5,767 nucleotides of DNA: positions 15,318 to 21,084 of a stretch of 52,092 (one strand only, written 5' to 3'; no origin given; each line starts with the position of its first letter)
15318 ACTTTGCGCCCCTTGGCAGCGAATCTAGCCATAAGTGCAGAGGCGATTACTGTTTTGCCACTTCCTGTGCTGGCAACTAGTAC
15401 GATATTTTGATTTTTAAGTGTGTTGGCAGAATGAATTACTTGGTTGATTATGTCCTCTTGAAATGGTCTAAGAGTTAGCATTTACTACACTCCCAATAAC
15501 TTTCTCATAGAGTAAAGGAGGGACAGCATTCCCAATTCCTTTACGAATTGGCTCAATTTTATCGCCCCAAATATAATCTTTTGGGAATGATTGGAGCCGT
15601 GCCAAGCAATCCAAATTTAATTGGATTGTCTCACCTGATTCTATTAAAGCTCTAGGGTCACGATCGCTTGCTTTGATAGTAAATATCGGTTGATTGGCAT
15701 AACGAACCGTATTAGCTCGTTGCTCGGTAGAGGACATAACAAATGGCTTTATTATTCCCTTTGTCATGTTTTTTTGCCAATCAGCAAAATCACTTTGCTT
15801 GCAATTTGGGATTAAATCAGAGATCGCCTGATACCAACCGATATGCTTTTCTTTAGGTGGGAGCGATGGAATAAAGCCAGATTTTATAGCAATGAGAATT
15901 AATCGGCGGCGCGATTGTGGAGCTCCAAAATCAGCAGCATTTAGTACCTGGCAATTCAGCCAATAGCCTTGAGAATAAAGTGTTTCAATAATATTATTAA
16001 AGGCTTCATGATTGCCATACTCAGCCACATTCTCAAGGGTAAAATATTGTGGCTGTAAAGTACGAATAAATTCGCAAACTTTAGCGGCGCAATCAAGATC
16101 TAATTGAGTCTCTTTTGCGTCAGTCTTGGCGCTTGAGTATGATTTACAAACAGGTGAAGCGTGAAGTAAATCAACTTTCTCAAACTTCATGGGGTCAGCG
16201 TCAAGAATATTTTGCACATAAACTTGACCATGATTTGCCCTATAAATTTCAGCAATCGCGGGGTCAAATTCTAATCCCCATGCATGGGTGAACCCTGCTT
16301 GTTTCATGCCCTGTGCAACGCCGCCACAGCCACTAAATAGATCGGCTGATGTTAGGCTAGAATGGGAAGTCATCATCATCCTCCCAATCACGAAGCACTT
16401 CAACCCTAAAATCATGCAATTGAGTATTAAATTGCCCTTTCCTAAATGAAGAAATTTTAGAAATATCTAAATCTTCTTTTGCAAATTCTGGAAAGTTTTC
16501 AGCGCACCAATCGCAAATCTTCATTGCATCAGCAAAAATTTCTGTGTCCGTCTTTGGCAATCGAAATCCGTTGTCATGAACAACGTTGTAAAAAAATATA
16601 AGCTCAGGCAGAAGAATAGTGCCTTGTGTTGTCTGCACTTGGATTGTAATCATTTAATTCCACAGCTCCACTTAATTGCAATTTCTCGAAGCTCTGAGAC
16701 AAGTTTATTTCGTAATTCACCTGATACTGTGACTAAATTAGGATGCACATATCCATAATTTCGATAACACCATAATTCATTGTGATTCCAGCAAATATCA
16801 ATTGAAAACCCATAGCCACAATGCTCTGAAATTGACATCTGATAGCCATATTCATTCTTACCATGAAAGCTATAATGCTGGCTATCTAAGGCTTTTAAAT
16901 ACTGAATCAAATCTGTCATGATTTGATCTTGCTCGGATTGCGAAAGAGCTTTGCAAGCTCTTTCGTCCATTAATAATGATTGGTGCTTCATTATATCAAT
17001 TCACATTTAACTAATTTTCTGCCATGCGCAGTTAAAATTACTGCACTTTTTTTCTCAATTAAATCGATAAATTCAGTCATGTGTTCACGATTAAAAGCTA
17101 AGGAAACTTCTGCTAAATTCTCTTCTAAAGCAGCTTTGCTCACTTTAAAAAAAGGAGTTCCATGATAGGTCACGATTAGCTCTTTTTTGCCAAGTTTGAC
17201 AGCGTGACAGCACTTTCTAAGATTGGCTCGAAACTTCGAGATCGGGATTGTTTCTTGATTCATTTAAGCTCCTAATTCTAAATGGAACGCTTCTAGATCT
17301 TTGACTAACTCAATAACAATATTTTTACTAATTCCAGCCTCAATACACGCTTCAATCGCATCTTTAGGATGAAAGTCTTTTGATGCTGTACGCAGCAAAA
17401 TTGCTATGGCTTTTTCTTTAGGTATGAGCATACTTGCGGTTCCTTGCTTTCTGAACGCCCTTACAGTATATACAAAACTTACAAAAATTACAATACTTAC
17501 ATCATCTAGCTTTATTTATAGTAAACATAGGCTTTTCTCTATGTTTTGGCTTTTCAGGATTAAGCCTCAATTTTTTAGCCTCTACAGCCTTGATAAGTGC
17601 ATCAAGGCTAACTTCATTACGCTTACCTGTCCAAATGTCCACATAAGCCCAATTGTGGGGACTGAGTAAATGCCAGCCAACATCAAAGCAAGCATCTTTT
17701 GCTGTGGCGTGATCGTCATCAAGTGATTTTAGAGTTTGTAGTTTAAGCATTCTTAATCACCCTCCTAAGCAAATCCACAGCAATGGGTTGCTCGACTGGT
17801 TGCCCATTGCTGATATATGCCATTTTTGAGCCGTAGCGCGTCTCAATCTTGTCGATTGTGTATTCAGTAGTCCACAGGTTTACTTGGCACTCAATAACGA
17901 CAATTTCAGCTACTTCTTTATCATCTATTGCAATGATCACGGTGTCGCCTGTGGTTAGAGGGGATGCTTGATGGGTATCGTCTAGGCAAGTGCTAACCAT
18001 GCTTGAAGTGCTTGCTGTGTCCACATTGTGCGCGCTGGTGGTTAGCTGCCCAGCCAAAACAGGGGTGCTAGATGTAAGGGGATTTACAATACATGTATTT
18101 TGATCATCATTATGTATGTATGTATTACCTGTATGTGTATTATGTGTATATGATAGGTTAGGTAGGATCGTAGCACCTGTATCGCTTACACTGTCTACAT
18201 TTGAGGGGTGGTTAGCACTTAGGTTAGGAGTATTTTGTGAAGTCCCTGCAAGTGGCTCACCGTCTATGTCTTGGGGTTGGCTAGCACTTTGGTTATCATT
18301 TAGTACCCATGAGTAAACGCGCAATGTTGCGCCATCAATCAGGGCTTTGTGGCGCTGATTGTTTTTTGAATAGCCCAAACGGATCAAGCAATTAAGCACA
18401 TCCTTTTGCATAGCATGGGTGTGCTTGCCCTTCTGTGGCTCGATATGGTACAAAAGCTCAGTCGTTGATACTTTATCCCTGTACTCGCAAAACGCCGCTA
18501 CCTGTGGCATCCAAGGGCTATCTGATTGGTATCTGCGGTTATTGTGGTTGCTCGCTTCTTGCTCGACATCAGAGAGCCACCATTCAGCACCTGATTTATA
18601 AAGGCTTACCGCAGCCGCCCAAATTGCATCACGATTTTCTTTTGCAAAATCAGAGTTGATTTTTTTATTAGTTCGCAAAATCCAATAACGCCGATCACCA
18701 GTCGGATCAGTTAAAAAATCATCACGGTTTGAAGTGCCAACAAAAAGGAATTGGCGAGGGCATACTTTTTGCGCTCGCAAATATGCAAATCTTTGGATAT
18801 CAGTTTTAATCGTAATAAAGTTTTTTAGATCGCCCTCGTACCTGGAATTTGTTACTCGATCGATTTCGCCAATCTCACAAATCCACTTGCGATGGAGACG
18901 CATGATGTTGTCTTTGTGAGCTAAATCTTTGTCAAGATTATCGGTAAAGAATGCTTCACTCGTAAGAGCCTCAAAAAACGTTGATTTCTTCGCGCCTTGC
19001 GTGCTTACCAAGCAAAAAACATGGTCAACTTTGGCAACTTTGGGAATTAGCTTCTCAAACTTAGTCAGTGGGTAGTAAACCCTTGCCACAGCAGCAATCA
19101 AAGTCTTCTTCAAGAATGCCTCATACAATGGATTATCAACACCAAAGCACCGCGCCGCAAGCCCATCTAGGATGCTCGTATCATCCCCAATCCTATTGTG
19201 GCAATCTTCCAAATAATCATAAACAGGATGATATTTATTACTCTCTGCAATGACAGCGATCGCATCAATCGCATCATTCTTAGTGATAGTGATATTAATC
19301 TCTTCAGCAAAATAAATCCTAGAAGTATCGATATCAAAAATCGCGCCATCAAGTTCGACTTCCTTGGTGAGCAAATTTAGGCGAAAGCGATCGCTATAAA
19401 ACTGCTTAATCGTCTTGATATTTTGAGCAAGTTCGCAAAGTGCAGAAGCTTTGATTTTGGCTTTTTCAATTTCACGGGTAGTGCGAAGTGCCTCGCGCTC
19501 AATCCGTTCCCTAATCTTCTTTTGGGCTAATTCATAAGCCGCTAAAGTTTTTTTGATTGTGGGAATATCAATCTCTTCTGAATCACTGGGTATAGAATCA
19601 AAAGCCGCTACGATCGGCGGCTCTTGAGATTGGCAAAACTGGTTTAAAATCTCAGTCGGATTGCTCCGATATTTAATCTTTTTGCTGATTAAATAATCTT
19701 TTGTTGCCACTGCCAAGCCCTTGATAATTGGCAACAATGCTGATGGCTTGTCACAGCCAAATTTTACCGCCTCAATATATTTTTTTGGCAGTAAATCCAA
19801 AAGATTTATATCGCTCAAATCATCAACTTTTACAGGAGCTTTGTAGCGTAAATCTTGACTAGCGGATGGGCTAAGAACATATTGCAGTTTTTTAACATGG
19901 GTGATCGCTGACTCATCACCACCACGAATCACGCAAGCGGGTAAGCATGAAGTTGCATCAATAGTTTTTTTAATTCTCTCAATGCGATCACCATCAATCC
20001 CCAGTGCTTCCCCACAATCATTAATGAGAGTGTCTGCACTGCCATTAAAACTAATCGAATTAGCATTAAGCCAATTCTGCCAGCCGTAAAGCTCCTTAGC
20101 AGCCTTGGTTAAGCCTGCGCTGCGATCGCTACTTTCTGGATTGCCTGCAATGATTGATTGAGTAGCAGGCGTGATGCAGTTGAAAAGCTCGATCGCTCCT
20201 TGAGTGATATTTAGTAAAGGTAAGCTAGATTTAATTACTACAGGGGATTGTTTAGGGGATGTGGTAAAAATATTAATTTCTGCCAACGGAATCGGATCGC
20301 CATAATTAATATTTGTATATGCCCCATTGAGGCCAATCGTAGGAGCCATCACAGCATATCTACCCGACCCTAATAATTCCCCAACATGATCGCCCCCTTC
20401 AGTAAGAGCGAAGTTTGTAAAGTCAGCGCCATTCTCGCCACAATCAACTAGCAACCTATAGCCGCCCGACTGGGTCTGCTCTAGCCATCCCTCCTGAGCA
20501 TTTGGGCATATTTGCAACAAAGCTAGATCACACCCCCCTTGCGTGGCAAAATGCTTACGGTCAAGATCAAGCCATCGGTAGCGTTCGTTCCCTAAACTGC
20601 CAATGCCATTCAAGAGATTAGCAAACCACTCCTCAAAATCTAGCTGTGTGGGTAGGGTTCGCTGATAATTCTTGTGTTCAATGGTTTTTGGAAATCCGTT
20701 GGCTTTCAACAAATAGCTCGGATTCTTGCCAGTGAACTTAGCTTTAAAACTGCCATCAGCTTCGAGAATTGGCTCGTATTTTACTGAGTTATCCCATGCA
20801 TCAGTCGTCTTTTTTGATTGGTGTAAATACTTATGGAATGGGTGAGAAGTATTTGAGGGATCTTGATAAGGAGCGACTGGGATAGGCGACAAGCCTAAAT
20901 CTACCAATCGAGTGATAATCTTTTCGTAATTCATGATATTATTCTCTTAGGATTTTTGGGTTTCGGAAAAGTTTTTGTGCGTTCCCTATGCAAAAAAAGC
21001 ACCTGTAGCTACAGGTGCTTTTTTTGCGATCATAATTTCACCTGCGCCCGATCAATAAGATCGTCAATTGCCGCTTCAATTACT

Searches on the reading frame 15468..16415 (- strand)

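Call 5: search_protein_families(library=pfam, proteins=[window:15468-16415:-], max_evalue=0.01)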
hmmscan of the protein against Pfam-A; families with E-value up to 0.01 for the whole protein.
window:15468-16415:- (315 aa): 1 family
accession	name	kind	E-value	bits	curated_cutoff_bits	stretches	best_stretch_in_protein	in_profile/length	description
PF00145.23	DNA_methylase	-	6.5e-48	164.2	22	1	22-310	2-322/324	C-5 cytosine-specific DNA methylase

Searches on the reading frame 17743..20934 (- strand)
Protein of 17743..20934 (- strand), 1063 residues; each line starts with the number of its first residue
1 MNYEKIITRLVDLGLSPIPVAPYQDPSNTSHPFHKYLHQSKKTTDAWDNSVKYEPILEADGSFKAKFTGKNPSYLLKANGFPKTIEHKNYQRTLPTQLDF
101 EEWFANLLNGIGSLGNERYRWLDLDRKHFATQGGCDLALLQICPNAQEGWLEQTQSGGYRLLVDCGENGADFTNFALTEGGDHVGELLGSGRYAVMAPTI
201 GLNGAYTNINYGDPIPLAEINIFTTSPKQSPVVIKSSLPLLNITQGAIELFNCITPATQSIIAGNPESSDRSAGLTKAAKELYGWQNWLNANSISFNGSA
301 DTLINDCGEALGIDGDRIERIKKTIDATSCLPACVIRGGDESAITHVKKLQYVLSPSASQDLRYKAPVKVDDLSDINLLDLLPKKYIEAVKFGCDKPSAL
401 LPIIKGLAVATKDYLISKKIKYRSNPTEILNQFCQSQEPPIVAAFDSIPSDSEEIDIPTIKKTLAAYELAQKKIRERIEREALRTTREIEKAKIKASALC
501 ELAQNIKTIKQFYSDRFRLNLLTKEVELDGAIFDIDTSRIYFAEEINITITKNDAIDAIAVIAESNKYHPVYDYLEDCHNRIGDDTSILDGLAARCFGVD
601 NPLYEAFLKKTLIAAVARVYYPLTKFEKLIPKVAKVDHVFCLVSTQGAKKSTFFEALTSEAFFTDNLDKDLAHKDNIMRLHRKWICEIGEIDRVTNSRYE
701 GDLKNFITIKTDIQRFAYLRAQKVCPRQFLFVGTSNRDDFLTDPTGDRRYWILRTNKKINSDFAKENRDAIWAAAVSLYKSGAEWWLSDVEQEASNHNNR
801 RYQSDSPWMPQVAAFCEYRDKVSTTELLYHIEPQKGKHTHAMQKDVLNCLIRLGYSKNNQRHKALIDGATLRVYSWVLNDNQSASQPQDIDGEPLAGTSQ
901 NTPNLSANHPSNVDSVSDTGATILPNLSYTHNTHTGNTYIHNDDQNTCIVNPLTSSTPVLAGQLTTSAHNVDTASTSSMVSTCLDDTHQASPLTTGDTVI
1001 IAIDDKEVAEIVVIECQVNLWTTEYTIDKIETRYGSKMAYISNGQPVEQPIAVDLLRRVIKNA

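Call 5: search_protein_families(library=pfam, proteins=[window:17743-20934:-], max_evalue=0.01)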
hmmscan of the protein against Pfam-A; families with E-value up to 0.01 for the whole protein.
window:17743-20934:- (1063 aa): 2 families
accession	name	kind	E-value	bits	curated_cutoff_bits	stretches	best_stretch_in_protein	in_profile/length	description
PF05272.17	VapE-like_dom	-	2.9e-59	200.6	25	1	584-803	7-216/217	Virulence-associated protein E-like domain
PF19263.5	DUF5906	-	1.2e-05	26.4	27.6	1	642-749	1-114/114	Family of unknown function (DUF5906)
